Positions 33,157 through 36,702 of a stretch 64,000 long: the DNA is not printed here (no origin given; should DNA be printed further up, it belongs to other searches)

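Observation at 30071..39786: Three tandem ~1070-aa paralogs (LamG x2 plus beta-strand repeats) with a conserved ~100-aa C-terminal module ending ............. instead of PEP-CTERM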

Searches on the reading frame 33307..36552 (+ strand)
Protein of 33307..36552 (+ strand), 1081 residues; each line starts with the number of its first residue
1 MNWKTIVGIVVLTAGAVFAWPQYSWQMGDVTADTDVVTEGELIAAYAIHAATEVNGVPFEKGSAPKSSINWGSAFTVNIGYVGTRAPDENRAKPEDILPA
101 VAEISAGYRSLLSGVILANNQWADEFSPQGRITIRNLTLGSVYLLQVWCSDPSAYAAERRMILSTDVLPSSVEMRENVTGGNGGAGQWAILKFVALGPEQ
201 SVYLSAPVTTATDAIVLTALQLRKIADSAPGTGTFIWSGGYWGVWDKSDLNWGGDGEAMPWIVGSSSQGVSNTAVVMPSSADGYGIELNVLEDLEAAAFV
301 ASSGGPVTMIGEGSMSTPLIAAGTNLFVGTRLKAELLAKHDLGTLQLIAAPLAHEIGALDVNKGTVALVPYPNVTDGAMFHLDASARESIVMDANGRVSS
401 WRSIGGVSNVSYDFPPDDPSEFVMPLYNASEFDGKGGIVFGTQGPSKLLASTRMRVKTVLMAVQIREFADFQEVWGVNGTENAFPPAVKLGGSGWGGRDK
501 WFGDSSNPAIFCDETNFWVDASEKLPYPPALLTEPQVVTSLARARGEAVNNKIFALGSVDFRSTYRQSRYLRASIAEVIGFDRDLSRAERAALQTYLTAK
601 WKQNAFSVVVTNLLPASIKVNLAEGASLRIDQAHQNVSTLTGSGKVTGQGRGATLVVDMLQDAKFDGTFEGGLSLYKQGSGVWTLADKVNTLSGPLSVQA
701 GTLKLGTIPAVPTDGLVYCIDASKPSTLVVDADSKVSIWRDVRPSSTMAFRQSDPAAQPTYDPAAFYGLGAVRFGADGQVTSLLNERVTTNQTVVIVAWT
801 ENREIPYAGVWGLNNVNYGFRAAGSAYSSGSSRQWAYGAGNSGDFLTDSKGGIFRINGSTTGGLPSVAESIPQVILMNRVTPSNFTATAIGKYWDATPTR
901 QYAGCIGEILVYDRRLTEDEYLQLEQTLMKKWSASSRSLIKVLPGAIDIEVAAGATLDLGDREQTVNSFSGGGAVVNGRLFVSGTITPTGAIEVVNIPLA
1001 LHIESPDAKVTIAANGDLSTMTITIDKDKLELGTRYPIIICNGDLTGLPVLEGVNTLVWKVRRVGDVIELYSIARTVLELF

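Call 6: search_protein_families(library=pfam, proteins=[window:33307-36552:+], max_evalue=0.1)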
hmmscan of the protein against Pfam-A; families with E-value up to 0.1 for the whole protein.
window:33307-36552:+ (1081 aa): 1 family
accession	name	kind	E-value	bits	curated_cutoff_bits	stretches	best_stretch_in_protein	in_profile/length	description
PF12951.13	PATR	-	1e-05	25.9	27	1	675-704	1-29/30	Passenger-associated-transport-repeat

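Call 7: search_protein_families(library=ncbifam, proteins=[window:33307-36552:+], max_evalue=0.1)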
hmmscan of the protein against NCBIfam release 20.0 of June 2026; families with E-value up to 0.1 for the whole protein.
window:33307-36552:+ (1081 aa): 1 family
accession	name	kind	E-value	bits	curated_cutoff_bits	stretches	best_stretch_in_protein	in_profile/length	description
TIGR02601.1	autotrns_rpt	repeat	4.4e-07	29.6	19.85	1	674-706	1-32/32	beta strand repeat protein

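Call 11: find_homologous_proteins(query=window:33307-36549:+)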
Query window:33307-36549:+ (1081 aa): 4 proteins with E <= 0.001 among 8000 candidates.
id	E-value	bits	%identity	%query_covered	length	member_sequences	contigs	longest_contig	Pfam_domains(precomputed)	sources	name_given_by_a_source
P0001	0.0e+0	2426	100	100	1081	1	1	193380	PF12951.14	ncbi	-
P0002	7.3e-282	956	45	100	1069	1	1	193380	-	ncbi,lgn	-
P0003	4.4e-231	788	41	98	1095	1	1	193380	-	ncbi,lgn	-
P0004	6.6e-31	125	26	69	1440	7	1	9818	PF12951.14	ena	-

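Call 12: find_encoding_contigs(protein=P0001, flank=1000, max_places=3)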
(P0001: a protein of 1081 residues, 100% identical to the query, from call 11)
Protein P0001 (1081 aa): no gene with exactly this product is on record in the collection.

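Call 13: find_encoding_contigs(protein=P0004, flank=10000, max_places=6)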
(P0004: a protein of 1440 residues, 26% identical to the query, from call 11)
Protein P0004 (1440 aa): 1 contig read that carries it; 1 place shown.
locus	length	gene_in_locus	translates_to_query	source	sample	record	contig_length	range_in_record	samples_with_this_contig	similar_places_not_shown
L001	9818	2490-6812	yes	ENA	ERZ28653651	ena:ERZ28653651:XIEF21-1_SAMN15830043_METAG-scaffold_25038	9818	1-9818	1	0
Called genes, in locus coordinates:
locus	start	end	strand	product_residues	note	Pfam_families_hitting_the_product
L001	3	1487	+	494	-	?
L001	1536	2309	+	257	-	PF06439:3keto-disac_hyd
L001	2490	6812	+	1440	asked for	PF12951:PATR (weak)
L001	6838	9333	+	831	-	-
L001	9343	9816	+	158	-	?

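Call 49: list_cluster_members(proteins=[P0001, P0003, P0016, P0045, P0073, P0055, P0026, P0033, P0017, P0020])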
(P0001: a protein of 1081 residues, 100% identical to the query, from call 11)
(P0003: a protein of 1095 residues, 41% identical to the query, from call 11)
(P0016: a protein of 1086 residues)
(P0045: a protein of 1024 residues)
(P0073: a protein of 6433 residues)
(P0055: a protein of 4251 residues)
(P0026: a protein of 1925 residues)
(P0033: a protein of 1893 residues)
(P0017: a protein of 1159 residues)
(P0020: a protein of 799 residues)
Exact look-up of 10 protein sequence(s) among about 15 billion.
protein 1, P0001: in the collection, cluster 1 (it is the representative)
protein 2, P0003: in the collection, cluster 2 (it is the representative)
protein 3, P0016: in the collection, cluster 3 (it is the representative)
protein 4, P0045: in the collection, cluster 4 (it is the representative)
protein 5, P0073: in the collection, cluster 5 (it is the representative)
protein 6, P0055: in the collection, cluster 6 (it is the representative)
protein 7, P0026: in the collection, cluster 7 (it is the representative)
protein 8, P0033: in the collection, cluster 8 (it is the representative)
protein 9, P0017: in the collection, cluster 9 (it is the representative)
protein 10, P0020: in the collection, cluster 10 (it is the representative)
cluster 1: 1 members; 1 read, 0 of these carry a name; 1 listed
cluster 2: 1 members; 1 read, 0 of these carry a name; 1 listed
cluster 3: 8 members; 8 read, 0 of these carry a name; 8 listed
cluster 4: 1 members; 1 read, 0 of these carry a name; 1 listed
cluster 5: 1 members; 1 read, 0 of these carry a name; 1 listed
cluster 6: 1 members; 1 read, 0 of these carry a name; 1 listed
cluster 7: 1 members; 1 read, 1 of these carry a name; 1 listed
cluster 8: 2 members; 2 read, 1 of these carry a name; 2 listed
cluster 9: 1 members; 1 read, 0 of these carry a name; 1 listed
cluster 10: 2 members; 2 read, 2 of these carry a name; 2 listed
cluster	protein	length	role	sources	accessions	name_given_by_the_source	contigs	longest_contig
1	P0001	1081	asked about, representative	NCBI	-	-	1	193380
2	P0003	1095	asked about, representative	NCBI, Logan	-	-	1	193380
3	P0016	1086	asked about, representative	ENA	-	-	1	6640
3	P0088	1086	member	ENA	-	-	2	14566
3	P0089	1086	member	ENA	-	-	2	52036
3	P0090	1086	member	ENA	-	-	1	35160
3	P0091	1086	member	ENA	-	-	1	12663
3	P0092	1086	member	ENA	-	-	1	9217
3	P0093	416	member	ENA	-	-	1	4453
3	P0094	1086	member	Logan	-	-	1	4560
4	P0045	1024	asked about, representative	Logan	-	-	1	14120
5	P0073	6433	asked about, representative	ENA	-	-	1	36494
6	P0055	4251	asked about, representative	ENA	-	-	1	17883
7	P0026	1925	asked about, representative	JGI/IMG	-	autotransporter-associated beta strand protein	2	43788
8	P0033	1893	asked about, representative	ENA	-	-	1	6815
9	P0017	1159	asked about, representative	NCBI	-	-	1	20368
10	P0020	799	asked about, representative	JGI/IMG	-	autotransporter-associated beta strand protein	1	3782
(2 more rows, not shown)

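Call 50: find_encoding_contigs(protein=P0089, flank=10000, max_places=3)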
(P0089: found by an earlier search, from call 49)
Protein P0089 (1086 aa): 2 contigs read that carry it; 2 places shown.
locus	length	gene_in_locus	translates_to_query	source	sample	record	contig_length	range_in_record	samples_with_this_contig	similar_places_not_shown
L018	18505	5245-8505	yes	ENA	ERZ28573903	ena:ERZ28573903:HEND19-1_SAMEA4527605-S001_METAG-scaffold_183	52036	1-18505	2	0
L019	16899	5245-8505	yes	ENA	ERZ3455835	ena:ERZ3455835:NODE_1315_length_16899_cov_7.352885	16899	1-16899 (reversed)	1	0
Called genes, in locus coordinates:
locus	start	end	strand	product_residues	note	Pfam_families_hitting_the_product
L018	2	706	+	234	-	?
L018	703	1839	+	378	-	PF12704:MacB_PCD, PF02687:FtsX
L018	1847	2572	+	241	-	PF00005:ABC_tran, PF02463:SMC_N, PF13304:AAA_21 (faint)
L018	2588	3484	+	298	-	PF25973:BSH_CzcB (weak), PF25885:HH_EMRA (weak)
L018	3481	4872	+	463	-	PF02321:OEP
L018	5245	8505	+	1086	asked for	-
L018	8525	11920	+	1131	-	PF00070:Pyr_redox (faint), PF00890:FAD_binding_2 (faint), PF01134:GIDA (faint), PF07992:Pyr_redox_2 (faint), PF12831:FAD_oxidored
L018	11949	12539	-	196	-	PF00717:Peptidase_S24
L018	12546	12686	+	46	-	-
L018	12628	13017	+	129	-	PF03073:TspO_MBR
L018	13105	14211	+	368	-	PF04055:Radical_SAM (weak)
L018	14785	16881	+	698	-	PF00009:GTP_EFTU, PF03144:GTP_EFTU_D2, PF22042:EF-G_D2, PF14492:EFG_III, PF16658:RF3_C (weak), PF03764:EFG_IV, PF00679:EFG_C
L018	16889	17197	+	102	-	PF00338:Ribosomal_S10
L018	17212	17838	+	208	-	PF00297:Ribosomal_L3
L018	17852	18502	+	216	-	PF00573:Ribosomal_L4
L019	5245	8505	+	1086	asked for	-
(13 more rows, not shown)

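Call 72: predict_structure(alignment_id=A6)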
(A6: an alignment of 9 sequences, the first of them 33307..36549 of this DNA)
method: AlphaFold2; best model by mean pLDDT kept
length: 1081 residues; sequences in the alignment: 9
mean_pLDDT: 68.6   pTM: 0.53
mean pLDDT of the five models: 68.6, 66.8, 64.9, 64.8, 59.3
residues with pLDDT >= 90: 160; 70-90: 459; 50-70: 202; < 50: 260
segments of 3 or more residues with pLDDT < 50: 1-68, 70-73, 80-126, 150-160, 167-171, 173-186, 209-214, 229-272, 279-282, 481-483, 493-497, 504-511, 561-566, 604-607, 826-832, 838-842, 935-939, 1076-1081
pLDDT, mean of each block of 10 residues (from residue 1): 35 29 23 23 25 31 42 53 33 40 37 31 46 67 61 42 51 43 44 63 59 51 54 39 39 31 26 52 60 67 70 79 83 89 83 86 88 71 87 89 75 75 87 87 84 85 83 73 60 53 47 63 62 84 61 75 52 90 75 77 56 87 90 89 85 86 86 89 76 86 71 85 87 90 85 92 81 85 91 91 76 83 53 50 51 77 72 85 87 75 91 87 80 52 77 87 83 82 86 84 74 85 82 85 86 84 88 55 37
secondary structure, 60 per line:
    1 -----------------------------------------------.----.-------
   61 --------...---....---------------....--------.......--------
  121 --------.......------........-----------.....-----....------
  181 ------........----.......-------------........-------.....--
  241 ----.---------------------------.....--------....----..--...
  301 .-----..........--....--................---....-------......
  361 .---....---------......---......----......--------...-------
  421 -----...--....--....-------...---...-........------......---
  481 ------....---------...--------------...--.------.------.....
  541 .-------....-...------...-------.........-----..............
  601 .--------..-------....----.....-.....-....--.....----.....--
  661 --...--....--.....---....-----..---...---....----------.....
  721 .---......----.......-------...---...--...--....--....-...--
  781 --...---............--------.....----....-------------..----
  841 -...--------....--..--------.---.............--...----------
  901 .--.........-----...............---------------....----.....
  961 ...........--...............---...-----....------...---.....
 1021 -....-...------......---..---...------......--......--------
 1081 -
elements in order (helices of 4 or more, strands of 3 or more residues): E69-71 E75-78 H94-97 H106-112 E129-135 E142-149 E161-165 E171-174 E187-194 E199-205 E219-226 E234-238 E273-277 E286-289 E298-301 E307-316 E319-322 E325-340 E344-347 E355-361 E365-368 E378-383 E390-392 E397-402 E411-413 E426-428 H431-434 E437-440 E448-450 E454-456 E458-465 E472-477 E487-490 E500-502 E517-519 E536-541 E549-552 E554-556 E573-581 H587-601 E619-622 E627-631 E633-637 E639-642 E645-649 E654-658 E663-665 E668-671 E674-678 E682-685 E696-698 E702-705 E716-721 E728-730 E735-741 E749-751 E760-762 H765-768 E771-774 E783-785 E789-800 E809-813 E818-821 E853-856 E873-885 E888-890 E904-912 H918-932 E948-951 E956-971 E974-988 E992-994 E1000-1003 E1010-1012 E1022-1025 E1036-1041 E1050-1052 E1059-1064 E1067-1072
